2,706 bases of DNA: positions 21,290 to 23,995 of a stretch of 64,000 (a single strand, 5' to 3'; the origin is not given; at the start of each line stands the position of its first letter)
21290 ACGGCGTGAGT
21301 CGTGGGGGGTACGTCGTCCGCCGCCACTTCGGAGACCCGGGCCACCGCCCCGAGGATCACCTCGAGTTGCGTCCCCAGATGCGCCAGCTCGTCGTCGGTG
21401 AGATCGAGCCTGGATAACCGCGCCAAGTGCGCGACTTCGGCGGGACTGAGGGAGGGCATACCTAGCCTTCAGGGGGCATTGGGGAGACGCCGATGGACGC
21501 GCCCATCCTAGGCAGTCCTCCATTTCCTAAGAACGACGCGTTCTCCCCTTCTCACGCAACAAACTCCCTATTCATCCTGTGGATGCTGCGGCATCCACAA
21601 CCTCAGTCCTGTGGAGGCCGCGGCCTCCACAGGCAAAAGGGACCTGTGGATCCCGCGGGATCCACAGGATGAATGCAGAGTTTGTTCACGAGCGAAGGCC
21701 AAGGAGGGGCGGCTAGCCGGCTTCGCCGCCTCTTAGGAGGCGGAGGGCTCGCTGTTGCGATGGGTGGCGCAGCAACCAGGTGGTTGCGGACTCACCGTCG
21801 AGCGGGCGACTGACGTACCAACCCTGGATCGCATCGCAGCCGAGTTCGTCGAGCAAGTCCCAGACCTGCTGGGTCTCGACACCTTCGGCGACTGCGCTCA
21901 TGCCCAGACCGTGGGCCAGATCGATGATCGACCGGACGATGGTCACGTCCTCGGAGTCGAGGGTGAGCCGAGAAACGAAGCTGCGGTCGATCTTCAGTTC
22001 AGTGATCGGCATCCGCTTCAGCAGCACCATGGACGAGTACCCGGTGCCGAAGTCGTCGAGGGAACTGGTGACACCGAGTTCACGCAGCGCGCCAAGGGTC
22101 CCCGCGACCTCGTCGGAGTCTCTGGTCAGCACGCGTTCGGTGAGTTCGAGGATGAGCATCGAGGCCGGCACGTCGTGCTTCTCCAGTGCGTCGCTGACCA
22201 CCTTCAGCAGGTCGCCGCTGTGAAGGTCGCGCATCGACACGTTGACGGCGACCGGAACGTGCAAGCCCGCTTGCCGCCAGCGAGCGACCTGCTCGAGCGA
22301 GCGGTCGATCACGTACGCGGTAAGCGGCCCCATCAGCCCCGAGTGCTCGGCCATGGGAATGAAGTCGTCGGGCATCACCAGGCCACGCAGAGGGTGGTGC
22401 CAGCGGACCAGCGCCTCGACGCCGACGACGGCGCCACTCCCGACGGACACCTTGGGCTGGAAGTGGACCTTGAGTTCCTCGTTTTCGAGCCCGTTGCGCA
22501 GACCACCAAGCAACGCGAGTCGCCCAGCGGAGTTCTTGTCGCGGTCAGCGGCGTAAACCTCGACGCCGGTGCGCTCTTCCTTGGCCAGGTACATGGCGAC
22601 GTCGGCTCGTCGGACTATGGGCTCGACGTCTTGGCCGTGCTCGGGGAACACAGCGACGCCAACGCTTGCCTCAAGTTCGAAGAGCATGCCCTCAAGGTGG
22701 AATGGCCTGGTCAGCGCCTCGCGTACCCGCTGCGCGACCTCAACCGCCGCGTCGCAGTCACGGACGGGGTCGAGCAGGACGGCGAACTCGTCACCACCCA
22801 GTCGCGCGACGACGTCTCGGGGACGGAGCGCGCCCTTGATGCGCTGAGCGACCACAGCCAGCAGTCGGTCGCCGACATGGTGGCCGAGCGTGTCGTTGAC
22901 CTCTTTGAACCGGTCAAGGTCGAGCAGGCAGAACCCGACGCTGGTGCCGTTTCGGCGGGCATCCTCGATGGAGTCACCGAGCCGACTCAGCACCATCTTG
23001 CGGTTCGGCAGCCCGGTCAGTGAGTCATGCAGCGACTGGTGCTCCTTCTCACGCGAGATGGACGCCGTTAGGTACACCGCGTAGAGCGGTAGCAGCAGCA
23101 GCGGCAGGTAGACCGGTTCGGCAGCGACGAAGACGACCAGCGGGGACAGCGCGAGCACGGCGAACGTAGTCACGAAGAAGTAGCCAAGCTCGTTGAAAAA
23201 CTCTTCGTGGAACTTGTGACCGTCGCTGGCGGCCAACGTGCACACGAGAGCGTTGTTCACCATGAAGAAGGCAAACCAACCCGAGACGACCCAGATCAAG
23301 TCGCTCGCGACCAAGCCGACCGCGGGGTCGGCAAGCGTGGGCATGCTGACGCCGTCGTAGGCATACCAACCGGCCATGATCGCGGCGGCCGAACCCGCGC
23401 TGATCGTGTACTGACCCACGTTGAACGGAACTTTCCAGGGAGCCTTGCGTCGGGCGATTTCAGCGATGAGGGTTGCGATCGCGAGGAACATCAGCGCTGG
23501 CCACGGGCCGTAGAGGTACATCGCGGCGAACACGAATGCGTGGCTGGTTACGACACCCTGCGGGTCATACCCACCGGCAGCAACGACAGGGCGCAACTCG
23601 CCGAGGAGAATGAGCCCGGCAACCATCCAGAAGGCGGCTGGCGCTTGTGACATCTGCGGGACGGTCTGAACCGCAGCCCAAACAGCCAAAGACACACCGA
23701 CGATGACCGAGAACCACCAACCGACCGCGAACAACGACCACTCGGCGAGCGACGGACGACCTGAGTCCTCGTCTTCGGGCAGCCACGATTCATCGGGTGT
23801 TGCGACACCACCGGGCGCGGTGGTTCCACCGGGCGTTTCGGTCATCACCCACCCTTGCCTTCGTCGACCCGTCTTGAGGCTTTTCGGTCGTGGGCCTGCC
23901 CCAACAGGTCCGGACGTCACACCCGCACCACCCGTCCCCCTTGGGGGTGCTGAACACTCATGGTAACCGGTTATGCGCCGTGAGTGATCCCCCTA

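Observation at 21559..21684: Cluster of three 24-26-bp palindromes of one family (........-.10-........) nested inside a larger inverted repeat, between the GGDEF-EAL gene and gatCAB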

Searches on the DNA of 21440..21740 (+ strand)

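Call 79: search_dna_similar(query=window:21527-21700:+, collection=plasmids, mode=distant, max_evalue=1, max_rows=15)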
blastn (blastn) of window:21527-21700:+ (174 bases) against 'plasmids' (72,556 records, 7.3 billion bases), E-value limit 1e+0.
No match.

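Call 80: search_dna_similar(query=window:21527-21700:+, collection=phages, mode=distant, max_evalue=1, max_rows=15)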
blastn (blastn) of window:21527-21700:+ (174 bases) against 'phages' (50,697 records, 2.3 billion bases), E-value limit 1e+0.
No match.

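Call 83: build_rna_model(alignment_id=A10, structure=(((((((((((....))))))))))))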
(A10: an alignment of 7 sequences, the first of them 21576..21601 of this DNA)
Model R1 built from alignment A10 (7 sequences, 26 columns); structure: as given.
model positions 26; base pairs 11; branch points 0; effective number of sequences 7; information 1.433 bits per position. Calibrated on 0.2 Mb of random sequence (short: E-values are rough).
structure used (alignment columns):
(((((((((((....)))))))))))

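Call 85: search_with_rna_model(model_id=R1, source=window, filters=off, max_evalue=10)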
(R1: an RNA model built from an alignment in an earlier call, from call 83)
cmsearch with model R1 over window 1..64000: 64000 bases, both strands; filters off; matches with E-value up to 10: 15.
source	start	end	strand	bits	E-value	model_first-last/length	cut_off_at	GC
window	21643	21668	+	45.1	1.8e-11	1-26/26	no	0.69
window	21643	21668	-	45.1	1.8e-11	1-26/26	no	0.69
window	52908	52933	+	45.1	1.8e-11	1-26/26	no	0.69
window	52908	52933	-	45.1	1.8e-11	1-26/26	no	0.69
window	21608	21633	+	43.7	4.7e-11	1-26/26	no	0.77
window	21608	21633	-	43.7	4.7e-11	1-26/26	no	0.77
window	52970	52995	+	43.7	4.7e-11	1-26/26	no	0.77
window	52970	52995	-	43.7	4.7e-11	1-26/26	no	0.77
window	21576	21601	+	40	6.9e-10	1-26/26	no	0.62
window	21576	21601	-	35.2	2.2e-08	1-26/26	no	0.62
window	20435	20457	+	9.2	3.2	1-26/26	no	0.65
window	56399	56429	-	8.4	5.8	1-26/26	no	0.71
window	23817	23832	-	8.2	6.6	1-26/26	no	0.75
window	23817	23832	+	8.1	7.1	1-26/26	no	0.75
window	56399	56429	+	8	7.5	1-26/26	no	0.71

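Call 90: search_rna_families(source=window, start=21440, end=21740, threshold=evalue, max_evalue=1)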
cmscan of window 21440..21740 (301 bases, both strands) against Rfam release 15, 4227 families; matches with E-value up to 1: 6.
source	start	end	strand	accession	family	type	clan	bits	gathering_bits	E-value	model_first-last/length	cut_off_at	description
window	21576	21632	-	RF03863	mir-1258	Gene; miRNA;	-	27.4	74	0.0039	1-72/72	no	mir-1258 microRNA precursor family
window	21644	21668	+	RF03863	mir-1258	Gene; miRNA;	-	23.5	74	0.038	1-72/72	no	mir-1258 microRNA precursor family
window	21643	21667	-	RF03863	mir-1258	Gene; miRNA;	-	23.5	74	0.038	1-72/72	no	mir-1258 microRNA precursor family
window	21609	21633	+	RF03863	mir-1258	Gene; miRNA;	-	20.5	74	0.21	1-72/72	no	mir-1258 microRNA precursor family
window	21613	21675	+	RF00065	snoR9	Gene; snRNA; snoRNA; CD-box;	CL00132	17.8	90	0.044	1-67/128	no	Small nucleolar RNA snoR9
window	21575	21669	+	RF03255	mir-2188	Gene; miRNA;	-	16.8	60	0.85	1-78/78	no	mir-2188 microRNA precursor family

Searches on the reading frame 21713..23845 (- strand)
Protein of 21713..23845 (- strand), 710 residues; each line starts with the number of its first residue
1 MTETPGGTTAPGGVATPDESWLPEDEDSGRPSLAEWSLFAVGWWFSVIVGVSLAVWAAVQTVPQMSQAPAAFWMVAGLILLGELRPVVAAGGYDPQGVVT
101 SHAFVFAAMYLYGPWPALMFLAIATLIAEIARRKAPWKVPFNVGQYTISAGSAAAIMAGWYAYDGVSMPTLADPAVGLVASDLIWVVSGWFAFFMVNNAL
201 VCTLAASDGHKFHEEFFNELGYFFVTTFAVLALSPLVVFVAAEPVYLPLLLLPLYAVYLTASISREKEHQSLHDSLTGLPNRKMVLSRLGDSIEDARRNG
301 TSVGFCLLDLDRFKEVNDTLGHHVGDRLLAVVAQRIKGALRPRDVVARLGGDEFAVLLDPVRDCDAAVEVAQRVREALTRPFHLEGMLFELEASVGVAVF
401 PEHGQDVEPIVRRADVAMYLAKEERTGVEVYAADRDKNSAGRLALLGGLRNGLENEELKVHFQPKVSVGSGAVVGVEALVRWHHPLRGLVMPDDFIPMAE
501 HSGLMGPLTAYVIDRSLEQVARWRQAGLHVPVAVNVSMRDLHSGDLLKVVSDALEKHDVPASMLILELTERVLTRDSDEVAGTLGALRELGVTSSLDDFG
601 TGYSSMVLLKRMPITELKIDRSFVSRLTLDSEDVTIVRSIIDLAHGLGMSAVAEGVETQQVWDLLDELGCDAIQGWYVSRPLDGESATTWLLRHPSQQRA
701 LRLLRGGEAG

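Call 52: find_homologous_proteins(query=window:21713-23845:-, max_evalue=1e-100)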
Query window:21713-23845:- (710 aa): 6010 proteins with E <= 1e-100 among 8000 candidates; the best 120 are listed.
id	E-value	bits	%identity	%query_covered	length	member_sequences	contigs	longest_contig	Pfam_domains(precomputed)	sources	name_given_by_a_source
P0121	0.0e+0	1593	100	100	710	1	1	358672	PF00563.26,PF00990.27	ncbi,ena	-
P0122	0.0e+0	1423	91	98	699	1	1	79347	PF00563.26,PF00990.27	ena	-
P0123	0.0e+0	1323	84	98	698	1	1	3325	PF00563.26,PF00990.27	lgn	-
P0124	0.0e+0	1237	79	96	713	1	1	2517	PF00563.26,PF00990.27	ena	-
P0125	0.0e+0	1229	78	99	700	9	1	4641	PF00563.26,PF00990.27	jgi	jgi:diguanylate cyclase (GGDEF)-like protein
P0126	0.0e+0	1229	78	96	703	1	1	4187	PF00563.26,PF00990.27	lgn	-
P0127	0.0e+0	1213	78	96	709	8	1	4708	PF00563.26,PF00990.27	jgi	-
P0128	0.0e+0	1186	76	96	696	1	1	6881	PF00563.26,PF00990.27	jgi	jgi:diguanylate cyclase (GGDEF)-like protein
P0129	0.0e+0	1119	72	96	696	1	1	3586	PF00563.26,PF00990.27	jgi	jgi:diguanylate cyclase (GGDEF)-like protein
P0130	0.0e+0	1109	72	96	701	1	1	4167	PF00563.26,PF00990.27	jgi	jgi:diguanylate cyclase (GGDEF)-like protein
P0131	0.0e+0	1109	71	97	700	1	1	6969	PF00563.26,PF00990.27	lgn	-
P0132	0.0e+0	1108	70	100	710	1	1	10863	PF00563.26,PF00990.27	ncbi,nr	ncbi:MAG TPA: EAL domain-containing protein [Actinomycetes bacterium]|nr:EAL domain-containing prote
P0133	0.0e+0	1108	70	97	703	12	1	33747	PF00563.26,PF00990.27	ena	-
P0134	0.0e+0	1107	71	96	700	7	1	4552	PF00563.26,PF00990.27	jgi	-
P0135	0.0e+0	1106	72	96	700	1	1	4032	PF00563.26,PF00990.27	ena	-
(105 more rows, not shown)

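Call 53: find_encoding_contigs(protein=P0122, flank=10000, max_places=3)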
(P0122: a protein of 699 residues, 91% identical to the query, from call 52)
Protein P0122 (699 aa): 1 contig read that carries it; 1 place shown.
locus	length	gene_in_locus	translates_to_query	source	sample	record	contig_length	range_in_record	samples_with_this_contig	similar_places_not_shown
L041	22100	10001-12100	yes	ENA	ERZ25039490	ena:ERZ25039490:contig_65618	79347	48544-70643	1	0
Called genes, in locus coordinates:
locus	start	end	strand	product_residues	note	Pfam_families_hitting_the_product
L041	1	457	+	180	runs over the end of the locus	-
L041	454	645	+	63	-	-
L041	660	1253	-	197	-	-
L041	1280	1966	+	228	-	-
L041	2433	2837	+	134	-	-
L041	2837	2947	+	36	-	-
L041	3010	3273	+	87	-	-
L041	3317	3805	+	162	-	PF01012:ETF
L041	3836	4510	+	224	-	PF00766:ETF_alpha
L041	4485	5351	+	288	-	PF00266:Aminotran_5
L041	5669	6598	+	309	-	PF03054:tRNA_Me_trans, PF20259:tRNA_Me_trans_M, PF20258:tRNA_Me_trans_C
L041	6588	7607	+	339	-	-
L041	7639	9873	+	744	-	PF22745:Nlig-Ia, PF01653:DNA_ligase_aden, PF03120:OB_DNA_ligase, PF03119:DNA_ligase_ZBD, PF12826:HHH_2, PF14520:HHH_5, PF00533:BRCT, PF12738:PTCB-BRCT (weak)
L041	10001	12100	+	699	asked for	PF00990:GGDEF, PF00563:EAL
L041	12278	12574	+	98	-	PF02686:GatC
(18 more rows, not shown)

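Call 54: find_encoding_contigs(protein=P0121, flank=10000, max_places=3)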
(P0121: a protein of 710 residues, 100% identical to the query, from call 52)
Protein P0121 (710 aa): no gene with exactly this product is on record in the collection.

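Call 59: find_encoding_contigs(protein=P0123, flank=5000, max_places=2)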
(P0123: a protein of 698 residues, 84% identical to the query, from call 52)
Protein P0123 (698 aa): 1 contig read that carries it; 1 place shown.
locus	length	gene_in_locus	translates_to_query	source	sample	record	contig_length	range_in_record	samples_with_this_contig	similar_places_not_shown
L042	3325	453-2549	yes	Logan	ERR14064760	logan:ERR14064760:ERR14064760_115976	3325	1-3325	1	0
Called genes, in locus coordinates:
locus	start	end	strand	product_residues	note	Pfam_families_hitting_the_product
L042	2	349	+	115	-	?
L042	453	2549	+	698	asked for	PF00990:GGDEF, PF00563:EAL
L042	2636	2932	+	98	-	PF02686:GatC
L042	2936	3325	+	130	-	?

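Call 60: find_encoding_contigs(protein=P0128, flank=5000, max_places=2)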
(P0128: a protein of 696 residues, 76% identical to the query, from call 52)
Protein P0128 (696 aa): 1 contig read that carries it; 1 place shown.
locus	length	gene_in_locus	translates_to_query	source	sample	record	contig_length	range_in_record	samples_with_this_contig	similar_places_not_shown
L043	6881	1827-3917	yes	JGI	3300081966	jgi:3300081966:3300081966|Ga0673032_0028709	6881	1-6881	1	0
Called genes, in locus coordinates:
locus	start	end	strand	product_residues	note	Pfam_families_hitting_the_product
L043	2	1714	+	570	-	?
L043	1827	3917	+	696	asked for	PF00990:GGDEF, PF00563:EAL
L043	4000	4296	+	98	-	PF02686:GatC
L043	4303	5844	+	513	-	PF01425:Amidase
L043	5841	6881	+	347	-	?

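Call 72: list_cluster_members(proteins=[P0121, P0122, P0001, P0003])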
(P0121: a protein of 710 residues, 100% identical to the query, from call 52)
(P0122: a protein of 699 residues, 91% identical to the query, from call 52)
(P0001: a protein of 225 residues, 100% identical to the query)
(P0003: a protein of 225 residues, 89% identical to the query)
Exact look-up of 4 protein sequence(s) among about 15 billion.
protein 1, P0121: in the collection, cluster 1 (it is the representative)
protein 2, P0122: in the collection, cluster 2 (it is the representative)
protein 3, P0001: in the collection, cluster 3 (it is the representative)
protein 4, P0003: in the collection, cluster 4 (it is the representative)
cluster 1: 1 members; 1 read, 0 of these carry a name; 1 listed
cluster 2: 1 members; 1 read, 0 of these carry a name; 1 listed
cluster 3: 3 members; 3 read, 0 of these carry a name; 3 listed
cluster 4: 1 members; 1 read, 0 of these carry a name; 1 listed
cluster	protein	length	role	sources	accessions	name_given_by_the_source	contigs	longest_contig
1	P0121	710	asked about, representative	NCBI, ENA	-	-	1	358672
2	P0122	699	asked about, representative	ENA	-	-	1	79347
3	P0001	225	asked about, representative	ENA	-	-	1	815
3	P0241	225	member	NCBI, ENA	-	-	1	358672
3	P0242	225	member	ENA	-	-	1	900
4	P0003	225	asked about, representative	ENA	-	-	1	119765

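Call 77: find_encoding_contigs(protein=P0242, flank=2000, max_places=3)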
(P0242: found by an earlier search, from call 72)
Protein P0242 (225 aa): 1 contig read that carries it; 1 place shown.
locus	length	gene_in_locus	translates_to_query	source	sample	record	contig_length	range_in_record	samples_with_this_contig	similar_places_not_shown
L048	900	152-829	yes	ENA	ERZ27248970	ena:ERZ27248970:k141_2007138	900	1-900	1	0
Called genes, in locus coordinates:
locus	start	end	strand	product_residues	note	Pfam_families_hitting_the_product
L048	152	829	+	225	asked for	PF21003:NucS_N, PF01939:NucS_C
